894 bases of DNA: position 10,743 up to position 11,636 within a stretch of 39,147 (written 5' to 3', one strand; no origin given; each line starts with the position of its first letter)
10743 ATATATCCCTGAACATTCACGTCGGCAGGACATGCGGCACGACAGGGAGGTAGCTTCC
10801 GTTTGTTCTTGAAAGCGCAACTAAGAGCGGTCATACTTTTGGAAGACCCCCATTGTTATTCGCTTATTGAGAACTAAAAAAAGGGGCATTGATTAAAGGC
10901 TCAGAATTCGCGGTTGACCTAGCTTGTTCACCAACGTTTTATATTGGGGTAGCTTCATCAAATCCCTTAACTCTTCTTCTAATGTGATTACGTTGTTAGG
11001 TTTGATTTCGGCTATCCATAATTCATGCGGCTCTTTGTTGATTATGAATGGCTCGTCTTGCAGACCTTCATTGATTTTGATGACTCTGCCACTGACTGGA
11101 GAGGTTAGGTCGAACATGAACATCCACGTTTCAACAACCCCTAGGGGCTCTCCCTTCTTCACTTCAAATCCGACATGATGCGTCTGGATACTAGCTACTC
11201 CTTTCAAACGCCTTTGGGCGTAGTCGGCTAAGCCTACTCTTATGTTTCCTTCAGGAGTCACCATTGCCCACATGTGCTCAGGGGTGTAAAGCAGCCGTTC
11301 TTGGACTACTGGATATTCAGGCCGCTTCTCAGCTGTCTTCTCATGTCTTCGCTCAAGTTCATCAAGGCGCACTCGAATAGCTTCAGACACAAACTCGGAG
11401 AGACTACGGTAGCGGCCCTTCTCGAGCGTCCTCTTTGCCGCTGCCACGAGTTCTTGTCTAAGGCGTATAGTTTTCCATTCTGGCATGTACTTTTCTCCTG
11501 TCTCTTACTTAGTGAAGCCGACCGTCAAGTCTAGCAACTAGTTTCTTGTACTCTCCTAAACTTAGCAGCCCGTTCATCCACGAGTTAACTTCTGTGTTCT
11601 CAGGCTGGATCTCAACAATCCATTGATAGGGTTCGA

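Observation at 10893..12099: Tandem paralogs fusing a ribbon-helix-helix DNA-binding domain to a lipoyl-lysine-less GcvH-like domain, at the head of an hdr operon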

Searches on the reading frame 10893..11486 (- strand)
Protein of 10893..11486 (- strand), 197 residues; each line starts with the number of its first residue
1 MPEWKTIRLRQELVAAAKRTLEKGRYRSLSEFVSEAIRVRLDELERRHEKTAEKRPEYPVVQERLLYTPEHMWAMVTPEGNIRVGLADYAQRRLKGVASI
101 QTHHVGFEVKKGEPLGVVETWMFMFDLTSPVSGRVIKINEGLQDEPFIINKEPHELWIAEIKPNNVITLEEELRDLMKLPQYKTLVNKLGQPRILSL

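Call 3: search_protein_families(library=pfam, proteins=[window:10893-11486:-], max_evalue=1)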
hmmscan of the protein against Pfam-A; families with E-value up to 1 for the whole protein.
window:10893-11486:- (197 aa): 5 families
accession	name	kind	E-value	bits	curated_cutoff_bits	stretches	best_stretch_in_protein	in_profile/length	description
PF01597.25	GCV_H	-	1.3e-24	86.9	22.2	1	65-186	1-119/122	Glycine cleavage H-protein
PF00364.28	Biotin_lipoyl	-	0.0041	17.4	22.1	1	104-139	22-57/73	Biotin-requiring enzyme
PF13375.12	RnfC_N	-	0.027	14.9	25.6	1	105-141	48-83/101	RnfC Barrel sandwich hybrid domain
PF05896.17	NQRA_N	-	0.076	13.7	25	1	104-142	45-82/94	NqrA N-terminal barrel-sandwich hybrid domain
PF16762.11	RHH_6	-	0.08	14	27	1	21-54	27-57/77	Ribbon-helix-helix domain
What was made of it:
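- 10893..11486 (-): Copy B gene (197 aa): RHH + lysine-less GcvH domain, hairpin ETWMF. This is the type that occurs alone in most lineages. GCV_H E=1.3e-24 (call 3).
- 10929..11294 (-): GcvH-fold domain of copy B (aa 65-186). Pfam (call 3).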

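Call 6: search_solved_structures(query=window:10893-11486:-, max_evalue=1, show_alignments=3)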
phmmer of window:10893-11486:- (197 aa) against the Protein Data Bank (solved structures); distinct sequences matched with E-value up to 1: 14.
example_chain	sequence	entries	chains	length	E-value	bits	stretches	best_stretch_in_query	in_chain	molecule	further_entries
1onl_A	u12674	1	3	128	2e-17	67.1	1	65-173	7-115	glycine cleavage system H protein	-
3hgb_A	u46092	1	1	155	2.6e-17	66.7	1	62-183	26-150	Glycine cleavage system H protein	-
3ift_A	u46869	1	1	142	2.7e-17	66.6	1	63-183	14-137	Glycine cleavage system H protein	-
1dxm_A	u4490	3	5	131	8.5e-17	65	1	63-176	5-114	H PROTEIN | H PROTEIN OF THE GLYCINE CLEAVAGE SYSTEM | H-PROTEIN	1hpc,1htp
3a8i_E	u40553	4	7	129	3e-15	59.9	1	63-184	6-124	Glycine cleavage system H protein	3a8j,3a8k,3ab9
3a7a_B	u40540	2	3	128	3.1e-15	59.9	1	63-184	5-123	Glycine cleavage system H protein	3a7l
2ka7_A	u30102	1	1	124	3.5e-15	59.7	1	66-179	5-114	Glycine cleavage system H protein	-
1zko_A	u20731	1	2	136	4.2e-15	59.5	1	66-179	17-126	Glycine cleavage system H protein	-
3mxu_A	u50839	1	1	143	1.1e-12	51.6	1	47-171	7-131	Glycine cleavage system H protein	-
2edg_A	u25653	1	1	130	3.1e-12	50.1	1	67-182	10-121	Glycine cleavage system H protein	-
3tzu_A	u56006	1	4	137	4.3e-12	49.6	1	66-166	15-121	Glycine cleavage system H protein 1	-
8ugo_E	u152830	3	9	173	4.8e-11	46.2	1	66-173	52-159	Glycine cleavage system H protein, mitochondrial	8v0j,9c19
3klr_A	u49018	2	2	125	6.7e-11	45.8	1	67-173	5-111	Glycine cleavage system H protein | Glycine cleavage system H protein, mitochondrial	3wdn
5ceg_A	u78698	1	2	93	0.23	14.7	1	9-52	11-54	Addiction module antidote protein, CopG/Arc/MetJ family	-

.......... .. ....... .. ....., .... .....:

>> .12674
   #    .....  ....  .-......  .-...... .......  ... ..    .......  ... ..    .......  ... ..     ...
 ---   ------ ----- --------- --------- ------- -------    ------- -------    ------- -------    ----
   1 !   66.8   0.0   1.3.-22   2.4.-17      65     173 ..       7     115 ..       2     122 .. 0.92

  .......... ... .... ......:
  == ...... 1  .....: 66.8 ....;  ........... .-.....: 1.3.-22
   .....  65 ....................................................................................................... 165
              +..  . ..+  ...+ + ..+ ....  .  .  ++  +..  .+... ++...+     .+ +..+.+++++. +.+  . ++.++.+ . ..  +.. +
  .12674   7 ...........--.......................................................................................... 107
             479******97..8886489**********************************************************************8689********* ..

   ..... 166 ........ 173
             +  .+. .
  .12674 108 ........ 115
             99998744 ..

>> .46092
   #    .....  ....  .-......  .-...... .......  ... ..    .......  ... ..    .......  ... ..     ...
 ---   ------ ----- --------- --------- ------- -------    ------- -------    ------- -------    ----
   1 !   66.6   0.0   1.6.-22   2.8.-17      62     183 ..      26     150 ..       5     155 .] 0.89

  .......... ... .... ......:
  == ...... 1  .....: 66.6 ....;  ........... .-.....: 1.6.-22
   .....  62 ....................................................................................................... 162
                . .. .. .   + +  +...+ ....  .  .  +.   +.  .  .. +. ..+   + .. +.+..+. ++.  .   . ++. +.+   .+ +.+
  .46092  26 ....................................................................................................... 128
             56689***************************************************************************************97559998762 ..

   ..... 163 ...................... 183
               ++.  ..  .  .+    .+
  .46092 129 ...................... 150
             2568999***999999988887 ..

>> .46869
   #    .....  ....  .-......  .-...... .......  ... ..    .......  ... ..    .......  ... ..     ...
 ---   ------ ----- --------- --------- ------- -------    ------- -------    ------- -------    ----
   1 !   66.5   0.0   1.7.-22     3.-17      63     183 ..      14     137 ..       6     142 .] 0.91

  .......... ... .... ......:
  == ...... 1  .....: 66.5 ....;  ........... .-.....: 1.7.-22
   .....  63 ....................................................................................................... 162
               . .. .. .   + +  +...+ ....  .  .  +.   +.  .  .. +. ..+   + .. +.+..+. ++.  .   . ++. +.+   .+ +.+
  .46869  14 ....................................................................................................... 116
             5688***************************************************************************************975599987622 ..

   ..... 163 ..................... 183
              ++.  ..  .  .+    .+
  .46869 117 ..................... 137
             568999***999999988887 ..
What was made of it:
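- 10929..11294 (-): PDB phmmer E=2e-17 (call 6).
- Checked: The HMMER alignment to T. thermophilus GcvH 1onl puts the lipoyl Lys of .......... opposite Met122 of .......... (call 6).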

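Call 7: find_homologous_proteins(query=window:10893-11486:-, max_evalue=0.001)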
Query window:10893-11486:- (197 aa): 657 proteins with E <= 0.001 among 875 candidates; the best 120 are listed.
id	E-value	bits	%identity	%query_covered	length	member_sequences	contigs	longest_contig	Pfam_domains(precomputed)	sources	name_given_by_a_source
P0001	3.0e-125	434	100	100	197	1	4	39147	PF01597.26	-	-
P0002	1.3e-117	409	93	100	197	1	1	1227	PF01597.26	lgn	-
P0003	3.2e-104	365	85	100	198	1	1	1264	PF01597.26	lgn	-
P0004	6.8e-98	344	78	99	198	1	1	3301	PF01597.26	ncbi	-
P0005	1.7e-97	343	79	100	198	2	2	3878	PF01597.26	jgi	-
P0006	2.3e-97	343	78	99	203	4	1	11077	PF01597.26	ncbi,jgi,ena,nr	ncbi:MAG: hypothetical protein OEZ35_03955 [Candidatus Bathyarchaeota archaeon]|nr:hypothetical prot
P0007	6.5e-97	341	77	100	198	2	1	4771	PF01597.26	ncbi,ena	-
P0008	1.1e-96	340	76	100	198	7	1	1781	PF01597.26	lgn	-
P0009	1.9e-96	340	77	100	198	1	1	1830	PF01597.26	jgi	-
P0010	2.4e-96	339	77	99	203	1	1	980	PF01597.26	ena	-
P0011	7.8e-96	338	77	99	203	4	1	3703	PF01597.26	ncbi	-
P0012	9.0e-96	337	76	100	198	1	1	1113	PF01597.26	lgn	-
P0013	1.3e-95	337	77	99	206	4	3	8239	PF01597.26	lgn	-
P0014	1.5e-95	337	78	100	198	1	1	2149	PF01597.26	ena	-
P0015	1.6e-95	337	77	100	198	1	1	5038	PF01597.26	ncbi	-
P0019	1.7e-94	333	77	100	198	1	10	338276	PF01597.26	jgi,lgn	jgi:glycine cleavage system H protein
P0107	4.3e-82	293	69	100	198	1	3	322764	PF01597.26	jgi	jgi:glycine cleavage system H protein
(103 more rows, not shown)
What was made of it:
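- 10893..11486 (-): 657 homologues (call 7).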

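Call 11: find_encoding_contigs(protein=P0019, flank=10000, max_places=2)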
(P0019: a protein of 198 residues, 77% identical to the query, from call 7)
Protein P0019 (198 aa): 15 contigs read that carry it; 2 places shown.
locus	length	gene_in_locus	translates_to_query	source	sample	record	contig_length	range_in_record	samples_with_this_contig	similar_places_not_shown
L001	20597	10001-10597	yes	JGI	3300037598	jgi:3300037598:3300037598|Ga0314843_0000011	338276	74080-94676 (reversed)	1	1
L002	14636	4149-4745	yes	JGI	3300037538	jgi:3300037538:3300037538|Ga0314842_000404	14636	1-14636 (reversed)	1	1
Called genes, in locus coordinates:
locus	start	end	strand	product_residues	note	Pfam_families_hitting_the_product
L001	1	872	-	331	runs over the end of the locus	PF00589:Phage_integrase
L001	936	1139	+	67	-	-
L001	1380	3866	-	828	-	PF09250:Prim-Pol, PF08708:PriCT_1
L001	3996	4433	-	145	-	-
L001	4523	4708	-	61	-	-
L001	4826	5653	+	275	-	-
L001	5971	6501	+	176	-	-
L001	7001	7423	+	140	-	PF14464:Prok-JAB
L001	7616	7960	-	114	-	-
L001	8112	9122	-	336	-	PF02812:ELFV_dehydrog_N, PF00208:ELFV_dehydrog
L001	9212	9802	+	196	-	PF01597:GCV_H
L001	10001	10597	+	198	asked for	PF01597:GCV_H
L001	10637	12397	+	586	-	PF14691:Fer4_20, PF01946:Thi4 (weak), PF07992:Pyr_redox_2, PF13450:NAD_binding_8, PF13738:Pyr_redox_3, PF14697:Fer4_21, PF12838:Fer4_7, PF00037:Fer4, +10 more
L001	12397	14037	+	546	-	PF02662:FlpD, PF13237:Fer4_10 (weak), PF13534:Fer4_17, PF13183:Fer4_8, PF13187:Fer4_9 (weak), PF02754:CCG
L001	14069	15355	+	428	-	PF00890:FAD_binding_2 (weak), PF01266:DAO (faint), PF12831:FAD_oxidored, PF13450:NAD_binding_8 (weak), PF12837:Fer4_6 (faint), PF00037:Fer4 (weak), PF12797:Fer4_2 (weak), PF07992:Pyr_redox_2 (weak), +1 more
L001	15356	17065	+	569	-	PF00890:FAD_binding_2, PF01266:DAO (weak), PF07992:Pyr_redox_2, PF12831:FAD_oxidored, PF13450:NAD_binding_8, PF00037:Fer4, PF14697:Fer4_21, PF12838:Fer4_7, +7 more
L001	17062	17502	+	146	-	PF02662:FlpD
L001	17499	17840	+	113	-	PF01022:HTH_5 (weak), PF13412:HTH_24 (weak)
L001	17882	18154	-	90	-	-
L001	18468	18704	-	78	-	-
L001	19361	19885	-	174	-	PF24038:DUF7347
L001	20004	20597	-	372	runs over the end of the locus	PF01306:LacY_symp (faint), PF05977:MFS_3 (faint), PF07690:MFS_1, PF13347:MFS_2 (weak), PF07690:MFS_1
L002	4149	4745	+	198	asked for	PF01597:GCV_H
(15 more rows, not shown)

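Call 12: find_encoding_contigs(protein=P0107, flank=10000, max_places=2)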
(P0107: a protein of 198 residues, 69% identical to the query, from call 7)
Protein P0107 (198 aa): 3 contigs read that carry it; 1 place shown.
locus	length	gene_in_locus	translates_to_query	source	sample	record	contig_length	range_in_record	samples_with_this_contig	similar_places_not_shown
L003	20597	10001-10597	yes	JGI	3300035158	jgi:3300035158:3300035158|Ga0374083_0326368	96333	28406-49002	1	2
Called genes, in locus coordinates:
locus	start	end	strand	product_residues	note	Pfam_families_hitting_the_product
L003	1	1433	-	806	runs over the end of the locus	PF07992:Pyr_redox_2 (faint), PF01266:DAO (faint), PF12831:FAD_oxidored, PF13450:NAD_binding_8 (weak), PF13187:Fer4_9 (weak), PF12838:Fer4_7 (weak), PF14697:Fer4_21, PF02662:FlpD, +6 more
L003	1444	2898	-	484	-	PF27537:HoxH, PF00374:NiFeSe_Hases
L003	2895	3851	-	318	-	PF01058:Oxidored_q6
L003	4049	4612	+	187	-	PF13404:HTH_AsnC-type, PF13412:HTH_24, PF12802:MarR_2 (weak)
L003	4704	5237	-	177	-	PF01988:VIT1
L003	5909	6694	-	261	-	PF01925:TauE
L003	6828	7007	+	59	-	-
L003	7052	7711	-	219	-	-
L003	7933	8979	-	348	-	PF04014:MazE_antitoxin, PF01895:PhoU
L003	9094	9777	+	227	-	PF01597:GCV_H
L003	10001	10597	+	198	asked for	PF01597:GCV_H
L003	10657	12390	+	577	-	PF14691:Fer4_20, PF01266:DAO (weak), PF01946:Thi4 (weak), PF07992:Pyr_redox_2, PF13450:NAD_binding_8, PF13738:Pyr_redox_3, PF00037:Fer4 (weak), PF14697:Fer4_21, +11 more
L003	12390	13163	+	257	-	PF02662:FlpD, PF21476:PF0610-like_N (faint)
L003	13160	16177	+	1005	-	PF12831:FAD_oxidored, PF00037:Fer4, PF12838:Fer4_7, PF13187:Fer4_9, PF00037:Fer4, PF00890:FAD_binding_2, PF07992:Pyr_redox_2, PF13450:NAD_binding_8, +20 more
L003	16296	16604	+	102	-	PF02662:FlpD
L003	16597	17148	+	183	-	PF13534:Fer4_17, PF13183:Fer4_8, PF13237:Fer4_10, PF13187:Fer4_9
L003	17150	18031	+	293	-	PF02754:CCG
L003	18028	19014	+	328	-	PF01058:Oxidored_q6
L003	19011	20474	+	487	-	PF27537:HoxH, PF00374:NiFeSe_Hases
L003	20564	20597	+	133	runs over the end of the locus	PF01592:NifU_N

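Call 19: find_related_loci(query=A1, collection=genome_contigs, flank=10000)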
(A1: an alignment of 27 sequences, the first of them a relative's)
Query A1 (197 aa) in genome_contigs; peptide patterns used: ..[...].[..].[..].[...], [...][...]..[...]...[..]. (x = any residue, [..] = any of these).
142 stretches matched a pattern; 107 encode a relative of the query (tblastn E <= 1e-3); the best 80 are kept; 80 distinct loci.
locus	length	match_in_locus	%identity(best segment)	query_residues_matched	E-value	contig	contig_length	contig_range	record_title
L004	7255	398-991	74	1-197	1e-98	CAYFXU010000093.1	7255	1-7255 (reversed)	MAG TPA_asm: uncultured Candidatus Bathyarchaeia archaeon isolate ERP108616_co2_244 genome assembly, contig: NODE_20844_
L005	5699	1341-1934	70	1-197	2e-93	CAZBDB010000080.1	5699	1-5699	MAG TPA_asm: uncultured Candidatus Bathyarchaeia archaeon isolate SRP239594_co1_36 genome assembly, contig: NODE_10050_l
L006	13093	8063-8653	71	1-197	9e-92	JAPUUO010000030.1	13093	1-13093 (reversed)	MAG: Candidatus Bathyarchaeota archaeon isolate 390cm_MaxBin_5k.016 NODE_4803_length_13093_cov_100.161528, whole genome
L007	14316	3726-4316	70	1-197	5e-90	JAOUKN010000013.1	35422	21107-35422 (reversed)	MAG: Candidatus Bathyarchaeota archaeon isolate 8_1_Jan_SF_Bin48 8_1_Jan_SF_Bin48_scaffold_450_c1, whole genome shotgun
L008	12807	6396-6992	69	1-197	2e-89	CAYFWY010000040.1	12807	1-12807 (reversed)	MAG TPA_asm: uncultured Candidatus Bathyarchaeia archaeon isolate ERP108616_co2_35 genome assembly, contig: NODE_8520_le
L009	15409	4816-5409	67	1-197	2e-86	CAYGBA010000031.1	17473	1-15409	MAG TPA_asm: uncultured Candidatus Bathyarchaeia archaeon isolate ERP108616_co2_86 genome assembly, contig: NODE_5077_le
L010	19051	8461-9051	67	2-197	2e-86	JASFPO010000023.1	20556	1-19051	MAG: Candidatus Bathyarchaeota archaeon isolate D0819M58metaG_Bin_753 D0819M58metaG_FD_scaffold_168_c1, whole genome sho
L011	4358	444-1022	69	1-193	5e-86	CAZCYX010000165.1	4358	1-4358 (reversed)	MAG TPA_asm: uncultured Candidatus Bathyarchaeia archaeon isolate binchicken_co187_15 genome assembly, contig: NODE_2354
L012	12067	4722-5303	56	1-194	3e-75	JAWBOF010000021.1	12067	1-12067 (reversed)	MAG: Candidatus Bathyarchaeia archaeon isolate HHBFW-2_201803_bins_189 HHBFW-2_201803_bins_189_scaffold_21, whole genome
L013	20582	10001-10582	55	1-194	2e-74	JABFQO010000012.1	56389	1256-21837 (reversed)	Candidatus Bathyarchaeota archaeon A05DMB-4 NODE_285_length_56389_cov_18.743760, whole genome shotgun sequence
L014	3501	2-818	61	1-188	2e-74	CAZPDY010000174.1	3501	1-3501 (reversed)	MAG TPA_asm: uncultured Candidatus Bathyarchaeia archaeon isolate binchicken_co58_185 genome assembly, contig: NODE_2148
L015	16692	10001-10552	61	1-183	2e-73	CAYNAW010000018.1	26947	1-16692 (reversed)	MAG TPA_asm: uncultured Candidatus Bathyarchaeia archaeon isolate binchicken_co327_101 genome assembly, contig: NODE_320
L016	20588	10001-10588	57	1-194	9e-73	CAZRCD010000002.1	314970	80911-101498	MAG TPA_asm: uncultured Candidatus Bathyarchaeia archaeon isolate binchicken_co262_240 genome assembly, contig: NODE_8_l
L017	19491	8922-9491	59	1-189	3e-72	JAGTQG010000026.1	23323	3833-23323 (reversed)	MAG: Candidatus Bathyarchaeota archaeon isolate JZ_bin_7 JZ_bin_7_NODE_26, whole genome shotgun sequence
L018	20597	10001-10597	57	1-196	6e-72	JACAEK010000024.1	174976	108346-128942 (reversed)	MAG: Candidatus Bathyarchaeota archaeon isolate L.E.AR.33 k119_826175, whole genome shotgun sequence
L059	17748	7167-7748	56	1-194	2e-68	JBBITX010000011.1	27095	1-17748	MAG: Candidatus Bathyarchaeota archaeon isolate QH2F170213_bin_406 NODE_416_length_27095_cov_6.702219, whole genome shot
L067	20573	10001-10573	58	1-189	3e-67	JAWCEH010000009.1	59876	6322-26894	MAG: Candidatus Bathyarchaeia archaeon isolate JZ-1_201912_bins_83 JZ-1_201912_bins_83_scaffold_9, whole genome shotgun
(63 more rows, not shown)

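Call 26: search_protein_families(library=pfam, proteins=[L067:10670-11650:+, L067:11711-12100:+, L067:12253-12726:+, L067:12730-14382:+, L067:14388-15101:+, L067:15070-15636:+, L067:15629-17068:+, L059:7954-9681:+, L059:11130-12251:+, L059:12446-13246:+], max_evalue=0.00001)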
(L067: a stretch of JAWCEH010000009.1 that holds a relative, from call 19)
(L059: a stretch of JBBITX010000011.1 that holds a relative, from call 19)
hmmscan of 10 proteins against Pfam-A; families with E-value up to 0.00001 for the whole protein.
L067:10670-11650:+ (326 aa): 1 family
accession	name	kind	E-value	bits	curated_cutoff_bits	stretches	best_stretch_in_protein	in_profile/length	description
PF01925.25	TauE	-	2.6e-45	155.4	32.6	1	10-277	1-235/237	Sulfite exporter TauE/SafE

L067:11711-12100:+ (129 aa): 0 families

L067:12253-12726:+ (157 aa): 1 family
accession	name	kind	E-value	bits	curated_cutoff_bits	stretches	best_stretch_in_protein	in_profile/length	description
PF01257.25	2Fe-2S_thioredx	-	4.5e-42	143.8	24.8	1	11-151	1-141/145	Thioredoxin-like [2Fe-2S] ferredoxin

L067:12730-14382:+ (550 aa): 5 families
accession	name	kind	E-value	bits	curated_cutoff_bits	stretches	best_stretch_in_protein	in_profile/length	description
PF01512.22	Complex1_51K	-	4.2e-46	157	31.2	1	165-334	3-149/150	Nuo51 FMN-binding domain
PF10589.14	NADH_4Fe-4S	-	4.1e-30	103.9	23.5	1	446-529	2-85/85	NADH-ubiquinone oxidoreductase-F iron-sulfur binding region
PF01257.25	2Fe-2S_thioredx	-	8.3e-09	35.9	24.8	1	16-97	60-143/145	Thioredoxin-like [2Fe-2S] ferredoxin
PF10531.15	SLBB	-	4.2e-08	33.3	27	1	360-406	4-53/55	SLBB domain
PF22461.2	SLBB_2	-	3e-06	27.7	27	1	358-403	3-49/79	SLBB domain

L067:14388-15101:+ (237 aa): 9 families
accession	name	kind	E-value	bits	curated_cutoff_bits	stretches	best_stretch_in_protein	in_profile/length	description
PF13510.11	Fer2_4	-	1.6e-22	79.8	22.8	1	6-81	3-81/82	2Fe-2S iron-sulfur cluster binding domain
PF10588.14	NADH-G_4Fe-4S_3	-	4e-17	61.9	27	1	88-126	1-39/40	NADH-ubiquinone oxidoreductase-G iron-sulfur binding region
PF12838.12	Fer4_7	-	2.6e-10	41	27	1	150-209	1-52/52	4Fe-4S dicluster domain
PF22117.2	Fer4_Nqo3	-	3.4e-10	40.4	27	1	145-210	5-66/67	NADH-quinone oxidoreductase subunit 3, ferredoxin-like domain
PF13183.11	Fer4_8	-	2.1e-07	31.8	27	1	149-208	3-67/68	4Fe-4S dicluster domain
PF00037.32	Fer4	-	3.9e-07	30.1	21.1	1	193-211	6-24/24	4Fe-4S binding domain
PF13237.11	Fer4_10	-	8e-07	29.3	25.5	0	145-206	3-53/53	4Fe-4S dicluster domain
PF12837.12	Fer4_6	-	9.4e-07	28.9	25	0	193-210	7-24/24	4Fe-4S binding domain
PF14697.11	Fer4_21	-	4.1e-06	27.3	35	1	146-210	3-57/59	4Fe-4S dicluster domain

L067:15070-15636:+ (188 aa): 1 family
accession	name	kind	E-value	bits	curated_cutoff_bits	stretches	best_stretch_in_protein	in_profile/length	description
PF01058.29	Oxidored_q6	-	2.1e-29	102.3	27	1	25-172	1-127/128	NADH ubiquinone oxidoreductase, 20 Kd subunit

L067:15629-17068:+ (479 aa): 1 family
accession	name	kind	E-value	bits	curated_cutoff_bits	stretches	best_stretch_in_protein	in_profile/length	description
PF00374.24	NiFeSe_Hases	-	2.7e-33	116.1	25.8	2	44-122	1-79/508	Nickel-dependent hydrogenase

L059:7954-9681:+ (575 aa): 6 families
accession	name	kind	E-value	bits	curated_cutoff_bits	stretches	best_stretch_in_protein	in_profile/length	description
PF00561.26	Abhydrolase_1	-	6.1e-12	46.2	25.8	1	66-169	1-102/245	alpha/beta hydrolase fold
PF12146.15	Hydrolase_4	-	2.2e-10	40.7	27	1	67-171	6-111/239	Serine aminopeptidase, S33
PF12697.13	Abhydrolase_6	-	4.4e-10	41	26.3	1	68-188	1-113/217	Alpha/beta hydrolase family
PF12740.14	PETase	-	1.3e-07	31.8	28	1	45-168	37-156/263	PET hydrolase-like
PF01738.24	DLH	-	3.9e-07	30.3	21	1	65-167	13-127/217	Dienelactone hydrolase family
PF03403.19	PAF-AH_p_II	-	6.7e-07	28.6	20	0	66-98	101-133/372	Platelet-activating factor acetylhydrolase, isoform II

L059:11130-12251:+ (373 aa): 1 family
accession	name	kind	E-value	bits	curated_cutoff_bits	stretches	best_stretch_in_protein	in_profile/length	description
PF01950.21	FBPase_3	-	4.1e-162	539.9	25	1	4-371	1-361/361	Fructose-1,6-bisphosphatase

L059:12446-13246:+ (266 aa): 4 families
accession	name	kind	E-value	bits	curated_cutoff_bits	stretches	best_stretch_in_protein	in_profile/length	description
PF06745.19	ATPase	-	2.3e-53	181.4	26.6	1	7-231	2-227/231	KaiC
PF05625.17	PAXNEB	-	3.9e-07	29.9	28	1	6-68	19-82/366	PAXNEB protein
PF00154.27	RecA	-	4.1e-07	30.2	27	1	2-68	29-96/262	recA bacterial DNA recombination protein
PF13481.12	AAA_25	-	4.2e-07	30.2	27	1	5-136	14-155/195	AAA domain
